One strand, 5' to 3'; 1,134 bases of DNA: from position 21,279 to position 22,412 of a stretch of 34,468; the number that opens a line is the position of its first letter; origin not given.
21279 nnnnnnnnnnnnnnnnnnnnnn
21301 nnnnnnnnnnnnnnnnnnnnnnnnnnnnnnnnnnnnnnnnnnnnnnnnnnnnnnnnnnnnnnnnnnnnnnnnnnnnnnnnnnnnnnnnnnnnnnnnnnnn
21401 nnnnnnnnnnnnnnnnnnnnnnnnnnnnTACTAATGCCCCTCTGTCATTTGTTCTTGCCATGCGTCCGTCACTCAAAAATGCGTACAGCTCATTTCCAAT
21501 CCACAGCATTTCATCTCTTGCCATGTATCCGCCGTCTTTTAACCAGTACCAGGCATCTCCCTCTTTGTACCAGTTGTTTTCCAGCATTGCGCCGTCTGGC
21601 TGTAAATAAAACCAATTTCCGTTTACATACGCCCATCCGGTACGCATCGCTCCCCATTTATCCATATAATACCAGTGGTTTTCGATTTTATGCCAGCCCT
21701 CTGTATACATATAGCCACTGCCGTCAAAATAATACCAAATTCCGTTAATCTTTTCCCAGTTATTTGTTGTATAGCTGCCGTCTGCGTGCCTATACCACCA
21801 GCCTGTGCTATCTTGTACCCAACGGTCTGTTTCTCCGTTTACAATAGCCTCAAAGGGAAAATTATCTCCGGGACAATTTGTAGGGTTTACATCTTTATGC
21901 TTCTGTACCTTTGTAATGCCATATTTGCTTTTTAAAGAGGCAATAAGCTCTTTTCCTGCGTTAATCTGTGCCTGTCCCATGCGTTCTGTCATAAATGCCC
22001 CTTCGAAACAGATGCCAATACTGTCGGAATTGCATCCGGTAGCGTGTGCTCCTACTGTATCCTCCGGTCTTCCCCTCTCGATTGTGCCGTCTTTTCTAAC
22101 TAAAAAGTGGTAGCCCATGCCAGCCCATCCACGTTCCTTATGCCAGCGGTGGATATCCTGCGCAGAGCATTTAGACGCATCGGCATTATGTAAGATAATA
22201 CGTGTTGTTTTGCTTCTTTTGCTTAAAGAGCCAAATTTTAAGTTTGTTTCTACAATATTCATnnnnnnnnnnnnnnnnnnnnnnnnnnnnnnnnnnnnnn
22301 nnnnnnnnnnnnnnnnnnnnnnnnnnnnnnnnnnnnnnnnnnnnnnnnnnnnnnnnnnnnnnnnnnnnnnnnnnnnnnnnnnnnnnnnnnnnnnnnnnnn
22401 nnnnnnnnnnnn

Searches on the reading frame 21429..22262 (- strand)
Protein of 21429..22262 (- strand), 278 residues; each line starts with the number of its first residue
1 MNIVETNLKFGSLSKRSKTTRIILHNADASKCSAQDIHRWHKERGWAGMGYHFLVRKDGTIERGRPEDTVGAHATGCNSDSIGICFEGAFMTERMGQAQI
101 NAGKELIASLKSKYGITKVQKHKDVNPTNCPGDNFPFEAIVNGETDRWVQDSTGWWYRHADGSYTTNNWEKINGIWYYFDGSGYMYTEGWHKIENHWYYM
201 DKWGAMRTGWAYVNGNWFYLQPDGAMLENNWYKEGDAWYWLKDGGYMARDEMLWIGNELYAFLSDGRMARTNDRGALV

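Call 9: search_protein_families(library=pfam, proteins=[window:21429-22262:-], max_evalue=0.1)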
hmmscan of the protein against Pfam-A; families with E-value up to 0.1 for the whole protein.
window:21429-22262:- (278 aa): 4 families
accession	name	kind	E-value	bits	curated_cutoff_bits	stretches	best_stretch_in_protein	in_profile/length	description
PF01510.30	Amidase_2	-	7.8e-22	78.5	26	1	18-133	4-131/131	N-acetylmuramoyl-L-alanine amidase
PF01473.26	Choline_bind_1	-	1.5e-17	63.3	20.5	3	208-226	1-19/19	Putative cell wall binding repeat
PF19127.6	Choline_bind_3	-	1.3e-15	57.5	27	2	189-231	3-47/47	Choline-binding repeat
PF19085.6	Choline_bind_2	-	0.02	15.6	27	1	210-235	7-28/38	Choline-binding repeat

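Call 10: search_protein_families(library=phrogs, proteins=[window:21429-22262:-], max_evalue=0.01)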
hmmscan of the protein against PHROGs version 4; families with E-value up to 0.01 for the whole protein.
window:21429-22262:- (278 aa): 20 families
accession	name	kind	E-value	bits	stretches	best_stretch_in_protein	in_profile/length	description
phrog_7854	-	lysis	4.4e-74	250.8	1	53-273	1-245/304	endolysin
phrog_35436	-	lysis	3.9e-42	145.4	1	1-141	1-144/266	amidase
phrog_822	-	lysis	1.6e-39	136.9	1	10-134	15-148/215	amidase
phrog_1493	-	lysis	2.5e-30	107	1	15-147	30-165/394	endolysin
phrog_6745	-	lysis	4.6e-27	95.9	1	145-271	227-355/396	endolysin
phrog_1110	-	lysis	3.1e-15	57.3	1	148-248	178-285/301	endolysin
phrog_38078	-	unknown function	2.8e-14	54.1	2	146-229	297-385/423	-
phrog_31359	-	unknown function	2.9e-13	50.9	2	146-229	53-133/260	-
phrog_1794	-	lysis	1.2e-11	45.7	1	14-218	51-250/336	amidase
phrog_7698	-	lysis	4.8e-09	37.4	1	11-133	18-140/316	endolysin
phrog_3088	-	lysis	6.2e-09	37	1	14-131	19-140/248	amidase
phrog_998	-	lysis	6e-08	33.7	1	147-241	154-242/246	endolysin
phrog_670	-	lysis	9.5e-08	32.4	1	4-136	96-242/596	endolysin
phrog_2338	-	lysis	1.9e-07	31.8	1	12-133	21-147/346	endolysin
phrog_9611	-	lysis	2.7e-07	31.4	1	17-139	21-156/246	endolysin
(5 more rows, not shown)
